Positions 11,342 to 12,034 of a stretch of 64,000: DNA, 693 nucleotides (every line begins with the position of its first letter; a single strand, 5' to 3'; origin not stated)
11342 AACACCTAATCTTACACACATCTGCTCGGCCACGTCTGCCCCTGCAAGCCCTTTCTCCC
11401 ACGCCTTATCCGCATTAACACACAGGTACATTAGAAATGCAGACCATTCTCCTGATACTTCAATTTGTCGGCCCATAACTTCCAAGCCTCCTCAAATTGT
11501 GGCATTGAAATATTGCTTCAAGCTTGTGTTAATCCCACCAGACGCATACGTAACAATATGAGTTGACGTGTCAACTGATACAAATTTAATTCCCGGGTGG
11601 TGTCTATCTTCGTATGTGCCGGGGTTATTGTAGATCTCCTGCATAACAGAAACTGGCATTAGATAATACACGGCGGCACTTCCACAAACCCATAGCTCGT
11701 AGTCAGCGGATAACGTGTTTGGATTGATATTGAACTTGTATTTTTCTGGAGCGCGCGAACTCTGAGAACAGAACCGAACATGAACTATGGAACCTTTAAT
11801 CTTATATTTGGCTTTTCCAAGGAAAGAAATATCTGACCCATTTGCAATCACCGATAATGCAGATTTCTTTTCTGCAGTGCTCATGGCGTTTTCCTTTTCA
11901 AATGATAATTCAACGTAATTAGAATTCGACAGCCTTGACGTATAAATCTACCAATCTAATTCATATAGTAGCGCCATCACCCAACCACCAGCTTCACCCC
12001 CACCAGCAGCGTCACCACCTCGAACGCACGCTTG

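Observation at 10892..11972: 1.1-kb low-GC insertion between convergent pyrE and tauE, flanked by an 8-bp direct repeat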

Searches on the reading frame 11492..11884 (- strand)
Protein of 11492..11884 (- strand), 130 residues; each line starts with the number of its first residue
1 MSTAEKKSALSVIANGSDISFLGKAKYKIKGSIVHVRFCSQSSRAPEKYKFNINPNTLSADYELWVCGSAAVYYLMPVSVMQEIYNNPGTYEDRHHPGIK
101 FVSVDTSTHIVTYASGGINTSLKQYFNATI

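Call 4: search_protein_families(library=pfam, proteins=[window:11492-11884:-], max_evalue=1)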
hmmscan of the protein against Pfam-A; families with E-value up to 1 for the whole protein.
window:11492-11884:- (130 aa): 0 families

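Call 5: search_protein_families(library=padloc, proteins=[window:11492-11884:-], max_evalue=1)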
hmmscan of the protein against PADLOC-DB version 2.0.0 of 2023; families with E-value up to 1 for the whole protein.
window:11492-11884:- (130 aa): 0 families

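Call 6: search_protein_families(library=ncbifam, proteins=[window:11492-11884:-], max_evalue=1)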
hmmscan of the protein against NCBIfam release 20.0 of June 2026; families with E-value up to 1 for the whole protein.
window:11492-11884:- (130 aa): 0 families

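Call 7: search_protein_families(library=phrogs, proteins=[window:11492-11884:-], max_evalue=1)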
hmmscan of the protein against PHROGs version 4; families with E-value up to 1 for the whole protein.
window:11492-11884:- (130 aa): 0 families

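Call 9: find_homologous_proteins(query=window:11492-11884:-)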
Query window:11492-11884:- (130 aa): 179 proteins with E <= 0.001 among 180 candidates; the best 120 are listed.
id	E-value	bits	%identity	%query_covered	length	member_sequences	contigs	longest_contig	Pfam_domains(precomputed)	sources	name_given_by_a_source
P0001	4.5e-81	287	100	100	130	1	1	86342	-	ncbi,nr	ncbi:MAG: hypothetical protein IT488_06230 [Gammaproteobacteria bacterium]|nr:hypothetical protein [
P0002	1.8e-71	256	90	100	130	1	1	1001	-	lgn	-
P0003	1.9e-63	230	76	100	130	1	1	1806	-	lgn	-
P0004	2.8e-63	229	79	100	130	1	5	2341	-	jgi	jgi:hypothetical protein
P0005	3.1e-63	229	78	100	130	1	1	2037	-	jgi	jgi:hypothetical protein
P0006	1.2e-62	227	78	100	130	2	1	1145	-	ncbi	-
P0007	7.6e-61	221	76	100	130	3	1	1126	-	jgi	jgi:hypothetical protein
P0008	1.9e-60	220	76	100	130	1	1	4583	-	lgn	-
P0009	3.7e-60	219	75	100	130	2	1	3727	-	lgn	-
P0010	8.7e-58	211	73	91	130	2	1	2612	-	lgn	-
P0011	7.2e-57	208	70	100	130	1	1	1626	-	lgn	-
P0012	7.9e-57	208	72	100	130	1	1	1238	-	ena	-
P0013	2.3e-55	204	71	100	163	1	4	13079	-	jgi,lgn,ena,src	-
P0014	6.9e-54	199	68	97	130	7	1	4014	-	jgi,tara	tara:strand:+ start:1738 stop:2130 length:393 start_codon:yes stop_codon:yes gene_type:complete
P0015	1.2e-53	198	67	100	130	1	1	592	-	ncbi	-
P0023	1.0e-50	189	64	100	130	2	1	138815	-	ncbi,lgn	-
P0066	7.5e-46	173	61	100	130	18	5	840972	-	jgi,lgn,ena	jgi:hypothetical protein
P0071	1.8e-45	172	61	100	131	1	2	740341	-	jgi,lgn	jgi:hypothetical protein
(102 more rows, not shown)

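Call 11: find_encoding_contigs(protein=P0066, flank=5000, max_places=4)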
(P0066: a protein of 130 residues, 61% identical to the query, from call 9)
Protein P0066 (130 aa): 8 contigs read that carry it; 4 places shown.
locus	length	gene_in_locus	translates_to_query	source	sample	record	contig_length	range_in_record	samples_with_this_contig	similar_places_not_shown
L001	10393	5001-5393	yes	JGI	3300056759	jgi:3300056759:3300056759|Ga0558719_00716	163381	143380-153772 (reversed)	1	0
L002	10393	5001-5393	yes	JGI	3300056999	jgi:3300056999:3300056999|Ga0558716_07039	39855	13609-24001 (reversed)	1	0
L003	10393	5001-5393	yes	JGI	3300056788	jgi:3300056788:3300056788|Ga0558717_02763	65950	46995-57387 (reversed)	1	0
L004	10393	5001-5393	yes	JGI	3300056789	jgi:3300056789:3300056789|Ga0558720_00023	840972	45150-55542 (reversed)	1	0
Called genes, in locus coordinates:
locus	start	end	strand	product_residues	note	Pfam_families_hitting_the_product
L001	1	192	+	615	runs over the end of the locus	PF00012:HSP70, PF06723:MreB_Mbl (weak)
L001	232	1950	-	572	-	PF07885:Ion_trans_2 (weak), PF02254:TrkA_N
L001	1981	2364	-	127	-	PF19931:DUF6394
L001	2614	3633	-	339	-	PF13495:Phage_int_SAM_4, PF00589:Phage_integrase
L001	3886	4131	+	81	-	-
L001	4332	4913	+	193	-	-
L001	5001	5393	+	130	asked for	-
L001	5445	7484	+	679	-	-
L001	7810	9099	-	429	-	PF13005:zf-IS66, PF03050:DDE_Tnp_IS66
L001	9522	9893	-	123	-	PF05717:TnpB_IS66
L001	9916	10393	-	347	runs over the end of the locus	PF14319:Zn_Tnp_IS91, PF04986:Y2_Tnp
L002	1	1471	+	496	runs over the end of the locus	PF01575:MaoC_dehydratas, PF01515:PTA_PTB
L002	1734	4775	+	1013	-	PF00317:Ribonuc_red_lgN, PF02867:Ribonuc_red_lgC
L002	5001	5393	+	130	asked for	-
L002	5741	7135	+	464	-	PF01548:DEDD_Tnp_IS110, PF02371:Transposase_20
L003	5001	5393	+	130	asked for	-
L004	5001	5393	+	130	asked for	-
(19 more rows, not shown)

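Call 12: find_encoding_contigs(protein=P0071, flank=5000, max_places=3)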
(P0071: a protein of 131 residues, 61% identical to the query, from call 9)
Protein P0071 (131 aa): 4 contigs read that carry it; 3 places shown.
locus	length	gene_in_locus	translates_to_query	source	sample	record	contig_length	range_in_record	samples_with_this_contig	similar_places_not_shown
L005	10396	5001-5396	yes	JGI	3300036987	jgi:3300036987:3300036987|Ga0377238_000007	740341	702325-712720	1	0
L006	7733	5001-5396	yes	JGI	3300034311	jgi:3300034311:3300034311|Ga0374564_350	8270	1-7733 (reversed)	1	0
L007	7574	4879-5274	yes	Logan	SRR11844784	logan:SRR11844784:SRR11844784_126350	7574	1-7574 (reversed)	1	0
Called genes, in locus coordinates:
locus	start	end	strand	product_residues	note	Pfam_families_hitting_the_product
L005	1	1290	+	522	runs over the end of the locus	PF01039:Carboxyl_trans, PF03255:ACCA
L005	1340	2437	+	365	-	PF20067:SSL_N, PF08450:SGL, PF03088:Str_synth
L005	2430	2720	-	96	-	-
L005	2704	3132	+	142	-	PF07603:Lcl_C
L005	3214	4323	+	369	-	PF20067:SSL_N, PF08450:SGL, PF03088:Str_synth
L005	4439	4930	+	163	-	-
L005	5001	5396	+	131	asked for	-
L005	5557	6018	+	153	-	-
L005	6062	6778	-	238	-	PF01755:Glyco_transf_25 (faint)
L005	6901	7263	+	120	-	-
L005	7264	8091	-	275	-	PF12911:OppC_N, PF00528:BPD_transp_1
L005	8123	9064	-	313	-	PF19300:BPD_transp_1_N (weak), PF00528:BPD_transp_1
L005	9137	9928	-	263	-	PF01261:AP_endonuc_2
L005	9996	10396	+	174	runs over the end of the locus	PF02410:RsfS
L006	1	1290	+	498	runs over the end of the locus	PF01039:Carboxyl_trans, PF03255:ACCA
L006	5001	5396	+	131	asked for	-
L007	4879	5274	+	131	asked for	-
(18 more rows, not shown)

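Call 13: find_encoding_contigs(protein=P0023, flank=5000, max_places=3)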
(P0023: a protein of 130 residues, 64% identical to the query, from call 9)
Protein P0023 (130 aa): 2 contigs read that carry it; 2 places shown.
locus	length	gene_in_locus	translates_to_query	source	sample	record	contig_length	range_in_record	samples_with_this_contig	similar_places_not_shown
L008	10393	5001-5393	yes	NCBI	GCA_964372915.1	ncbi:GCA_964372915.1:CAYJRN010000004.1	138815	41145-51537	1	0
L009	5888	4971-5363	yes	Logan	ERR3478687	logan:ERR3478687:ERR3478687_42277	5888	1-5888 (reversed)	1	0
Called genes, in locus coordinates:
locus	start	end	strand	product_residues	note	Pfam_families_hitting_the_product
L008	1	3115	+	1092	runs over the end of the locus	-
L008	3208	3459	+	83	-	-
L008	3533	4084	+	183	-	PF01625:PMSR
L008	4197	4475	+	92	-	-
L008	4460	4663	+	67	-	PF10049:DUF2283 (weak)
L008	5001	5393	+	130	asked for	-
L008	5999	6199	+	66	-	PF00313:CSD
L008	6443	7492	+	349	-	PF01791:DeoC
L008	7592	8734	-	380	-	PF02684:LpxB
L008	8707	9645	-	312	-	PF01408:GFO_IDH_MocA, PF22725:GFO_IDH_MocA_C3, PF02894:GFO_IDH_MocA_C (faint)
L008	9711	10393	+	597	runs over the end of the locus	PF00664:ABC_membrane, PF00005:ABC_tran, PF02463:SMC_N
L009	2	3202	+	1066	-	?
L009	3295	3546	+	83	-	-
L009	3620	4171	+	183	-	PF01625:PMSR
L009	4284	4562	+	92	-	-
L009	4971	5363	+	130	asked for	-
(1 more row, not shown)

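Call 18: search_solved_structures(query=A1, max_evalue=10, show_alignments=2)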
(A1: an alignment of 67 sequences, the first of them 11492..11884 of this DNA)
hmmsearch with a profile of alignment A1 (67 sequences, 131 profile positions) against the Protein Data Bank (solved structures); distinct sequences matched with E-value up to 10: 2.
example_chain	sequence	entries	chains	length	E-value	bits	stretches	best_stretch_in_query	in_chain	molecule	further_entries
1ywk_A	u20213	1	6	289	0.69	12.8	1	22-51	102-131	4-deoxy-L-threo-5-hexosulose-uronate ketol-isomerase 1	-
1w15_A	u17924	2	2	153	0.98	12.3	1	20-58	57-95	SYNAPTOTAGMIN IV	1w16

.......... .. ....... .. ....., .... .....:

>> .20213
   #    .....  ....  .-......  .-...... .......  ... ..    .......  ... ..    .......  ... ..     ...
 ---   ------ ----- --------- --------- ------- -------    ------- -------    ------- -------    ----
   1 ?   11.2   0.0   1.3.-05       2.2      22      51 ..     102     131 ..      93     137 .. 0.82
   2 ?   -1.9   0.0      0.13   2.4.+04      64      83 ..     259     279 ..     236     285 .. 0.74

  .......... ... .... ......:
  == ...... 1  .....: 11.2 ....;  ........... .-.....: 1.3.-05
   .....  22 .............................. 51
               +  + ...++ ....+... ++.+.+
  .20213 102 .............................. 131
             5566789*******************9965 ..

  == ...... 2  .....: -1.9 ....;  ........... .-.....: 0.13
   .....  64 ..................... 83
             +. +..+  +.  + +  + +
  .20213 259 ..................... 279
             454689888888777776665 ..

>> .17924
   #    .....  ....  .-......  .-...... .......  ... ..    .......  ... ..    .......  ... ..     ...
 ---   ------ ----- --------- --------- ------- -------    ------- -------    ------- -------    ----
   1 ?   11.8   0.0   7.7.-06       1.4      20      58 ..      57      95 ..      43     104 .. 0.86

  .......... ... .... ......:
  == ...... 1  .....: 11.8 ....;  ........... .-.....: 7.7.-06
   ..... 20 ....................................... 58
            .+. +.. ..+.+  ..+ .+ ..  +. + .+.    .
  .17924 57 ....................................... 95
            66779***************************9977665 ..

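Call 26: find_related_loci(query=A1, collection=viral_contigs, flank=6000)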
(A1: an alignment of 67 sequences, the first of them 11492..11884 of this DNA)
Query A1 (130 aa) in viral_contigs; peptide patterns used: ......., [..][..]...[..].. (x = any residue, [..] = any of these).
67 stretches matched a pattern, but none encodes a relative of the query by tblastn (E <= 1e-3).

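Call 28: predict_structure(alignment_id=A1)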
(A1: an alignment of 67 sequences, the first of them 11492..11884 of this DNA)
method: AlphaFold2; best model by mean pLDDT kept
length: 130 residues; sequences in the alignment: 67
mean_pLDDT: 94.7   pTM: 0.87
mean pLDDT of the five models: 94.7, 94.0, 94.0, 93.0, 92.7
residues with pLDDT >= 90: 116; 70-90: 14; 50-70: 0; < 50: 0
segments of 3 or more residues with pLDDT < 50: none
pLDDT, mean of each block of 10 residues (from residue 1): 91 97 96 96 92 92 95 97 95 92 97 95 97
secondary structure, 60 per line:
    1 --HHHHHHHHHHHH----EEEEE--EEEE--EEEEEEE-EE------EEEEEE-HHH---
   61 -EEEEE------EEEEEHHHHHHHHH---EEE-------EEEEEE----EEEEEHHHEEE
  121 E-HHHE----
elements in order: H3-14 E19-23 E26-29 E32-38 E48-53 E62-66 E73-77 H78-86 E90-92 E100-105 E110-114 E118-121

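Call 43: fold_search(model_id=the predicted structure, library=viral)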
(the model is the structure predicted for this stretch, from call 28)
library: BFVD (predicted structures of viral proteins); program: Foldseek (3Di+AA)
matches with E <= 10: 626; with E <= 0.001: 2
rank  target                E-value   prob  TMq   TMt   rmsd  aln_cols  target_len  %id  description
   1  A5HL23                7.1e-05  1.00  0.52  0.53   3.3       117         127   18  PfWMP3_29 [Phormidium phage Pf-WMP3]
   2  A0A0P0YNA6            9.4e-04  1.00  0.54  0.39   4.4       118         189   11  (no name in the UniProt tables at hand)
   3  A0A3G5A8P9            1.2e-03  1.00  0.55  0.18   7.2       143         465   14  C2H2-type domain-containing protein [Hyperionvirus sp.]
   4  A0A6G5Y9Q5            1.3e-03  0.99  0.44  0.37   7.3       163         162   16  (no name in the UniProt tables at hand)
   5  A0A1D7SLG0            1.4e-03  1.00  0.56  0.47   5.2       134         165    9  Uncharacterized protein [Cyanophage S-RIM14]
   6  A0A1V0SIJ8            1.5e-03  1.00  0.56  0.15   7.9       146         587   14  Uncharacterized protein [Klosneuvirus KNV1]
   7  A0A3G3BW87            2.2e-03  0.99  0.46  0.29   6.4       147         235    8  (no name in the UniProt tables at hand)
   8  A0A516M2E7            3.7e-03  1.00  0.52  0.43   4.5       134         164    8  (no name in the UniProt tables at hand)
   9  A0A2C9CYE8            4.4e-03  0.92  0.34  0.32   8.1       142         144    6  Uncharacterized protein [Yersinia phage fHe-Yen9-04]
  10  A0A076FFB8            4.7e-03  0.99  0.50  0.17   9.2       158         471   13  Uncharacterized protein [Aureococcus anophagefferens virus]
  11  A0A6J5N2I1            5.3e-03  0.98  0.44  0.26   4.8       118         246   13  Uncharacterized protein [uncultured Caudovirales phage]
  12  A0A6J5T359            5.6e-03  0.98  0.47  0.40   5.4       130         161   10  Uncharacterized protein [uncultured Caudovirales phage]
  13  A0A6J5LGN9            6.4e-03  0.96  0.45  0.38   6.2       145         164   10  PD(D/E)XK endonuclease domain-containing protein [uncultured Caudovirales phage]
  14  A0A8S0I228            6.4e-03  0.80  0.37  0.26   7.8       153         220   14  (no name in the UniProt tables at hand)
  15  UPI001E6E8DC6         7.2e-03  0.98  0.36  0.37   6.7        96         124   11  (no name look-up for this kind of identifier)
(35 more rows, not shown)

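Call 45: find_related_loci(query=A1, collection=metagenome_contigs, flank=5000)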
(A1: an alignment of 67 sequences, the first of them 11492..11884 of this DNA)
Query A1 (130 aa) in metagenome_contigs; peptide patterns used: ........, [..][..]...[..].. (x = any residue, [..] = any of these).
335 stretches matched a pattern; 89 encode a relative of the query (tblastn E <= 1e-3); the best 80 are kept; 80 distinct loci.
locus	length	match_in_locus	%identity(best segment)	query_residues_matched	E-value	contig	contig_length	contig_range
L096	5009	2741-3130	71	1-130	5e-62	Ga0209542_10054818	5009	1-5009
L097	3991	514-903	69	1-130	2e-60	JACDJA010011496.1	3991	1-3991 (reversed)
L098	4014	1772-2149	68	1-126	1e-59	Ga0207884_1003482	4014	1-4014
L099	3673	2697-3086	66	1-130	2e-59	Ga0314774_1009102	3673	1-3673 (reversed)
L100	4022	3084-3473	66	1-130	2e-59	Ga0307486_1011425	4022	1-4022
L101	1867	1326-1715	65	1-130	1e-58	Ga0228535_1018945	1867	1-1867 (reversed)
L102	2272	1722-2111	65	1-130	3e-57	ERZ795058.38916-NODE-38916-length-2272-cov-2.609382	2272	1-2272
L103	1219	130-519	64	1-130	1e-58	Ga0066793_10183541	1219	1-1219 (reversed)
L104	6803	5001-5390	61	1-130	5e-55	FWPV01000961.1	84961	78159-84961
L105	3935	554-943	63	1-130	4e-54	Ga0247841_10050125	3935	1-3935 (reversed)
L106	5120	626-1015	62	1-130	6e-54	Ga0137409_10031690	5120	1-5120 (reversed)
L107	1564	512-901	59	1-130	3e-54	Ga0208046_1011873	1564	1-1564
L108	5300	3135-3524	58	1-130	6e-52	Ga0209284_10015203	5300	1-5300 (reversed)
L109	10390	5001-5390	57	1-130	3e-51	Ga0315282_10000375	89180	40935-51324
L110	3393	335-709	59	1-125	4e-49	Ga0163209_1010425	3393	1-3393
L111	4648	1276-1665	58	1-130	2e-49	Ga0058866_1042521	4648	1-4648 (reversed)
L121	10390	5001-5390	52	1-130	1e-43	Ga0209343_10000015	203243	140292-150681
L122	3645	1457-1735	70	38-130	6e-43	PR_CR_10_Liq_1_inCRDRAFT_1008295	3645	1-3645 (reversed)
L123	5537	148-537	49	1-130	6e-43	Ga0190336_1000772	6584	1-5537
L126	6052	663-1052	51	1-130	9e-43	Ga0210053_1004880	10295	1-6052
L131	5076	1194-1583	46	1-130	4e-41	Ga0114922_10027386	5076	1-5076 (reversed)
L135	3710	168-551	48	6-130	3e-40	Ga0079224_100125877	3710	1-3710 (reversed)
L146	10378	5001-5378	46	6-130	8e-38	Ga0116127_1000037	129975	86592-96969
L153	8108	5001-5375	46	6-130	2e-36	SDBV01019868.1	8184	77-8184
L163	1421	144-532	61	1-130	9e-39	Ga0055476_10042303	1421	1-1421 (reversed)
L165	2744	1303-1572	58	1-90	2e-32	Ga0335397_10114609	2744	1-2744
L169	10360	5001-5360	43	6-125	1e-30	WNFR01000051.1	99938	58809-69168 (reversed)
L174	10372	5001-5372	40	6-130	3e-29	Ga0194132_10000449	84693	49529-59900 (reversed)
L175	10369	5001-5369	37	6-130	1e-29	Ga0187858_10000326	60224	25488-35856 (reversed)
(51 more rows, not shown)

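Call 57: search_protein_representatives(alignment_id=A1)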
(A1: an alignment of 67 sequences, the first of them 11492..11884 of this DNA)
Query: 67 sequences, 131 profile positions. Proteins with E-value up to 0.001 (for the whole library): 150; up to 1e-10: 123; up to 1e-30: 41. The best 150 are listed.
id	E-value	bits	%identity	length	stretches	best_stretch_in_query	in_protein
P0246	4.4e-49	181.7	-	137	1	2-130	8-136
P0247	5.5e-49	181.4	-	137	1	1-130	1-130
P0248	3.1e-47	175.7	-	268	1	3-126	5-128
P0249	1.4e-45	170.4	-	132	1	3-130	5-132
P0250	1.3e-43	164.0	-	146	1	1-130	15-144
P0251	7.4e-43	161.6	-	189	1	1-130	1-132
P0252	3.5e-40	152.9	-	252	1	1-130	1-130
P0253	8.5e-40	151.7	-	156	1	4-130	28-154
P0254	1.3e-39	151.1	-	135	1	2-128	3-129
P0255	1.9e-39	150.5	-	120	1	23-130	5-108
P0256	5.4e-39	149.1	-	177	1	3-130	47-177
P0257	7.0e-39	148.7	-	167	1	4-116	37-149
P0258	3.1e-38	146.6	-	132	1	3-127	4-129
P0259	4.7e-38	146.0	-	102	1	45-127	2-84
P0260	6.5e-38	145.6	-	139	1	4-130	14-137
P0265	1.4e-36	141.3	-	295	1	2-130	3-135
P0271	4.8e-35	136.3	-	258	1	3-130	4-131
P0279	2.0e-32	127.9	-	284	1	7-130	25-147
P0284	2.0e-31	124.6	-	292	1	7-130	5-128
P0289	3.0e-30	120.8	-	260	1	4-130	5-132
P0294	4.2e-29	117.1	-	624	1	6-129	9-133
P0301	1.8e-27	111.8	-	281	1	3-130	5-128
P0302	3.4e-27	110.9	-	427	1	5-130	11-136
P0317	1.1e-23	99.6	-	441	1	26-130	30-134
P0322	2.4e-22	95.2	-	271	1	10-126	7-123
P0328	1.2e-20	89.7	-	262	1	5-130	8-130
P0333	1.4e-19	86.3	-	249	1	6-127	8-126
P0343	2.7e-17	78.9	-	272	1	6-112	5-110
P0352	1.9e-15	72.9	-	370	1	5-119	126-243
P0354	3.9e-15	71.9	-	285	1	6-115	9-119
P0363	9.8e-13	64.1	-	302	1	5-130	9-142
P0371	9.9e-10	54.4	-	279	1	5-130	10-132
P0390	4.1e-05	39.5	-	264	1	6-127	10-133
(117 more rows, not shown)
